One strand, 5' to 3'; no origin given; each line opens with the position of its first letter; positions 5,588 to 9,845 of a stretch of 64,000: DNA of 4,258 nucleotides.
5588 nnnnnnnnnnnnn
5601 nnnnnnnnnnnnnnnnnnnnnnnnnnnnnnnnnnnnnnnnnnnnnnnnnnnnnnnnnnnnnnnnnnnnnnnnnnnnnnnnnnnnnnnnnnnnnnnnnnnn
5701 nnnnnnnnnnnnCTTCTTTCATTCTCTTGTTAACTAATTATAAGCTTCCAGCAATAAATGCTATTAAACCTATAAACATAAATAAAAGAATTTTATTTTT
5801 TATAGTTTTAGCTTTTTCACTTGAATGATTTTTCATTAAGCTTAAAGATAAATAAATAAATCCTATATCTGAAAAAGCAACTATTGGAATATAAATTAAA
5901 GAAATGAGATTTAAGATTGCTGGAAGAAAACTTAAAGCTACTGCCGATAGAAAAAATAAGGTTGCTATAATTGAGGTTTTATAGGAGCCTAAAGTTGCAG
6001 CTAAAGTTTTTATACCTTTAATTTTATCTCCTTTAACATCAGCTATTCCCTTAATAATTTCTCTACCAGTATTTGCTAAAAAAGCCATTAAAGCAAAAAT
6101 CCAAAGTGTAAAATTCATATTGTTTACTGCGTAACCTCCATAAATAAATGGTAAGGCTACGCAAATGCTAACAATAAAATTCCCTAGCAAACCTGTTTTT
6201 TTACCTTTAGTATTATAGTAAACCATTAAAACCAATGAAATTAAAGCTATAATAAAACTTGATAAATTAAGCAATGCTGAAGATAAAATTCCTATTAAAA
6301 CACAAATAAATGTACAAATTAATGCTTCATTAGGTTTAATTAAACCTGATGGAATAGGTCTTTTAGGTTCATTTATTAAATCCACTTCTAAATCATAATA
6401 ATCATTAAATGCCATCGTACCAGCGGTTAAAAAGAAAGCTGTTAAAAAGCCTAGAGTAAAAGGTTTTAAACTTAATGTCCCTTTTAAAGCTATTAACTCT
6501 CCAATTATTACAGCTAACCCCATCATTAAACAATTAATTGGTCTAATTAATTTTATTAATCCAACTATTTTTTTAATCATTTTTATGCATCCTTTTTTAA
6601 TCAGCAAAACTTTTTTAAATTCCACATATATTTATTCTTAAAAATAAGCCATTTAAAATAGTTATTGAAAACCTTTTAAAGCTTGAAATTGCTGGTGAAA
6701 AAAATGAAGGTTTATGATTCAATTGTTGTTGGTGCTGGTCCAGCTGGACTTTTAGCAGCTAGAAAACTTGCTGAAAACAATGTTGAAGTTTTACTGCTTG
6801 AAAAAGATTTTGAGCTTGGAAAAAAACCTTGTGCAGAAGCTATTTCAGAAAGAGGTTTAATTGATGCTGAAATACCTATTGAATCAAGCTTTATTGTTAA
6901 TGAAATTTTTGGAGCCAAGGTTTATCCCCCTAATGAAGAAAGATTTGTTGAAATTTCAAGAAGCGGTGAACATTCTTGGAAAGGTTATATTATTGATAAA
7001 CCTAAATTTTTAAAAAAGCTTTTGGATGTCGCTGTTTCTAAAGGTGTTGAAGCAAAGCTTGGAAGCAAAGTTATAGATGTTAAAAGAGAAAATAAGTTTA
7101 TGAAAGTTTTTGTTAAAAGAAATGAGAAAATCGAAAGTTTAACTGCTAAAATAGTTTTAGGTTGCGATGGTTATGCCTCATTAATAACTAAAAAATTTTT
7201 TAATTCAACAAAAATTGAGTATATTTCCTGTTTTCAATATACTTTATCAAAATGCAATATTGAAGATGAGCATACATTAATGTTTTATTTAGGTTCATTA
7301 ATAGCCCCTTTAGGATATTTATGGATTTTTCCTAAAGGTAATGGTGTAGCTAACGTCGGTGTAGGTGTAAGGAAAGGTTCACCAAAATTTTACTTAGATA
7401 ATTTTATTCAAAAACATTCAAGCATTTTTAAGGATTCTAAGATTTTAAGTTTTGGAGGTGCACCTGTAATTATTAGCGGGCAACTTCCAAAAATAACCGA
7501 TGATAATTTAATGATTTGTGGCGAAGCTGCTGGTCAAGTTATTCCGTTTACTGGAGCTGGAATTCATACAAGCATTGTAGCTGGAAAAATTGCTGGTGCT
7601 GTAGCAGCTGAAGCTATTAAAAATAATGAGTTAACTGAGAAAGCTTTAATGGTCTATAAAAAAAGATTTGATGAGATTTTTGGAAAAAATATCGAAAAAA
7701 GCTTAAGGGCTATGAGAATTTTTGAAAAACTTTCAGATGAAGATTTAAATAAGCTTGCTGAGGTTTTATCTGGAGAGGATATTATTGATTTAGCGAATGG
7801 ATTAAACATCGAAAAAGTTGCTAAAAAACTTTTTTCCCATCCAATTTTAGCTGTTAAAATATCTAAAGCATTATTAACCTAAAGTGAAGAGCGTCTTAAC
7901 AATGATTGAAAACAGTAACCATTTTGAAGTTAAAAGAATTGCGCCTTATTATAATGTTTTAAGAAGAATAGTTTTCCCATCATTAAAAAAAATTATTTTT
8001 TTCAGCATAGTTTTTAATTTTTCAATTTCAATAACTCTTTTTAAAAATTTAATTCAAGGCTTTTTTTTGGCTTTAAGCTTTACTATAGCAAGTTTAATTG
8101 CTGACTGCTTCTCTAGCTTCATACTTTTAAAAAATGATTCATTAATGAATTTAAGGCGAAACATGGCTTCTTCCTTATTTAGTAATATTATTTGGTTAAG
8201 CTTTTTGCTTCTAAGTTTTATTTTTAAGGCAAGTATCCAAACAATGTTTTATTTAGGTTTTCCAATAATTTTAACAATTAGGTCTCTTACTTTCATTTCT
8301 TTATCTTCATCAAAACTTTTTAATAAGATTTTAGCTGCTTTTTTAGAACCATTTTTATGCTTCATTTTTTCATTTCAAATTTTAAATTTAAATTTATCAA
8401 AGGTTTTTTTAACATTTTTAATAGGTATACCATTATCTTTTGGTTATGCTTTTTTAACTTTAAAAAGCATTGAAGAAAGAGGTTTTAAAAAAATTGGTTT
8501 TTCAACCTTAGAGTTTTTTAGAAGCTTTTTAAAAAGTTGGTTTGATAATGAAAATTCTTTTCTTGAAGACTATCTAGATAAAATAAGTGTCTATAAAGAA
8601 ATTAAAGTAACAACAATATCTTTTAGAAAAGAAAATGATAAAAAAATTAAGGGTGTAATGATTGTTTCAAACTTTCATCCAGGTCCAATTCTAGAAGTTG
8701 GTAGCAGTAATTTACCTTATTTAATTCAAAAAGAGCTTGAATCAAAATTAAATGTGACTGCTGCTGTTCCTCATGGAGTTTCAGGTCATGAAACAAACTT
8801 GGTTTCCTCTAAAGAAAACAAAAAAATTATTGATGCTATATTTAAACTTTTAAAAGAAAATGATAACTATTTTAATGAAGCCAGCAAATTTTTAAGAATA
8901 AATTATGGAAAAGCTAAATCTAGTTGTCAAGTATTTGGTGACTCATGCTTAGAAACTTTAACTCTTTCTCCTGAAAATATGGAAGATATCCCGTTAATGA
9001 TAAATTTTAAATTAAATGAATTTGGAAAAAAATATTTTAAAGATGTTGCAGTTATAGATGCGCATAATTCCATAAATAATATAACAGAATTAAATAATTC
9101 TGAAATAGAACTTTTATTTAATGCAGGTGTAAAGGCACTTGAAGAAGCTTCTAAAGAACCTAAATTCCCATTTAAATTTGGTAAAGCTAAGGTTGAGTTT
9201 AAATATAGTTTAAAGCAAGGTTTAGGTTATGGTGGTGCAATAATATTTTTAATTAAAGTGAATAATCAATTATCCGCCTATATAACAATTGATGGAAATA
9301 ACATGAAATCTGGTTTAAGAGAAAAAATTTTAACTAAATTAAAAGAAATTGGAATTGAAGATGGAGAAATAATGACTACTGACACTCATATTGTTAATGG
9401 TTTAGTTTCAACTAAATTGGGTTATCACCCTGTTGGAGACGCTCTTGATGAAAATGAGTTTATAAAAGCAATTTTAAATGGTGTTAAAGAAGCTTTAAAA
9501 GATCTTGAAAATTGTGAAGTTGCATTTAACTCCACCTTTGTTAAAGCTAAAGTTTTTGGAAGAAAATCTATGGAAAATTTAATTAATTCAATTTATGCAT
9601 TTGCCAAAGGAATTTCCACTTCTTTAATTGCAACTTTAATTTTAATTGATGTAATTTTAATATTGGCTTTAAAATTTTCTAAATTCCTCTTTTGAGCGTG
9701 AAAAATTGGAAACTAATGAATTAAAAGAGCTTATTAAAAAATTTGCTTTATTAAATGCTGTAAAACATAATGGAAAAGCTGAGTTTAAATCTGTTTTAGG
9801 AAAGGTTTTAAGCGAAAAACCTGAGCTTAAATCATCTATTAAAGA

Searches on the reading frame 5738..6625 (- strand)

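Call 28: search_protein_families(library=pfam, proteins=[window:5738-6625:-], max_evalue=0.00001)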
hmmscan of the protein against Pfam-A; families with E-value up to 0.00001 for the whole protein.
window:5738-6625:- (295 aa): 1 family
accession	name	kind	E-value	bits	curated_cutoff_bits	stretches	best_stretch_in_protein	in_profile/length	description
PF01040.23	UbiA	-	7.7e-45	153.6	34.2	1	38-283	4-245/250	UbiA prenyltransferase family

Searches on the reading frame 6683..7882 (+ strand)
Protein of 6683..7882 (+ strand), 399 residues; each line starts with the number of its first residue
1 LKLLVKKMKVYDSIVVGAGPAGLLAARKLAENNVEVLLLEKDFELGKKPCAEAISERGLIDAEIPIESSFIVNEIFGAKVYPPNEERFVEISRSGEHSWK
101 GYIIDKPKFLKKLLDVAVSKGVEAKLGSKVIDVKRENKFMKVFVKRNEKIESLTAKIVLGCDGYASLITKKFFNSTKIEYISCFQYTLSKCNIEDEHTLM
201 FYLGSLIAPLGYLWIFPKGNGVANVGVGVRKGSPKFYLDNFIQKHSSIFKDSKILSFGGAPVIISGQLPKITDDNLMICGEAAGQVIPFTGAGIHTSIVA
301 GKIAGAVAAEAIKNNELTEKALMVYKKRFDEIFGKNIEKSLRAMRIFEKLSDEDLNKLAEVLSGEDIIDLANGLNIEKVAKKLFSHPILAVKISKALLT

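Call 28: search_protein_families(library=pfam, proteins=[window:6683-7882:+], max_evalue=0.00001)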
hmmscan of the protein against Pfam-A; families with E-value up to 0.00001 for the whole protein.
window:6683-7882:+ (399 aa): 10 families
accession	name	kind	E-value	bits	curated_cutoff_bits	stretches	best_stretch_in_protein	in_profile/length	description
PF22578.2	GGR_cat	-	3.9e-22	78.4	27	1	181-261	3-87/88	Geranylgeranyl reductase catalytic domain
PF01494.25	FAD_binding_3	-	1.3e-11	44.8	22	1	12-298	3-308/349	FAD binding domain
PF01266.30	DAO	-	3.4e-11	43.7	27.9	0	13-46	2-35/353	FAD dependent oxidoreductase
PF03486.20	HI0933_like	-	2e-08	34.4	50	1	12-48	2-38/244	HI0933-like protein Rossmann domain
PF12831.13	FAD_oxidored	-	4e-08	33.4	27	1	12-168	1-150/416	FAD dependent oxidoreductase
PF13450.12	NAD_binding_8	-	1e-07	32.6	21.9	1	15-46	1-32/68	NAD(P)-binding Rossmann-like domain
PF07992.20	Pyr_redox_2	-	2.3e-07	31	26.1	0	11-42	1-32/291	Pyridine nucleotide-disulphide oxidoreductase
PF05834.18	Lycopene_cycl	-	1.1e-06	28.5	23.4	0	12-40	1-31/380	Lycopene cyclase protein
PF01946.23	Thi4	-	5.5e-06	26.2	26.2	0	7-46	14-54/235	Thi4 family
PF13738.12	Pyr_redox_3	-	9.6e-06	25.5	30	0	14-42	1-30/305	Pyridine nucleotide-disulphide oxidoreductase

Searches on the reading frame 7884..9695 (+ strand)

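Call 28: search_protein_families(library=pfam, proteins=[window:7884-9695:+], max_evalue=0.00001)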
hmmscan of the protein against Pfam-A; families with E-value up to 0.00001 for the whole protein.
window:7884-9695:+ (603 aa): 1 family
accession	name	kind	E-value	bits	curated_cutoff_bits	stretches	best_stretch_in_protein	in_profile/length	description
PF09843.14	DUF2070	-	3e-123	412.5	30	1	21-587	3-559/561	Predicted membrane protein (DUF2070)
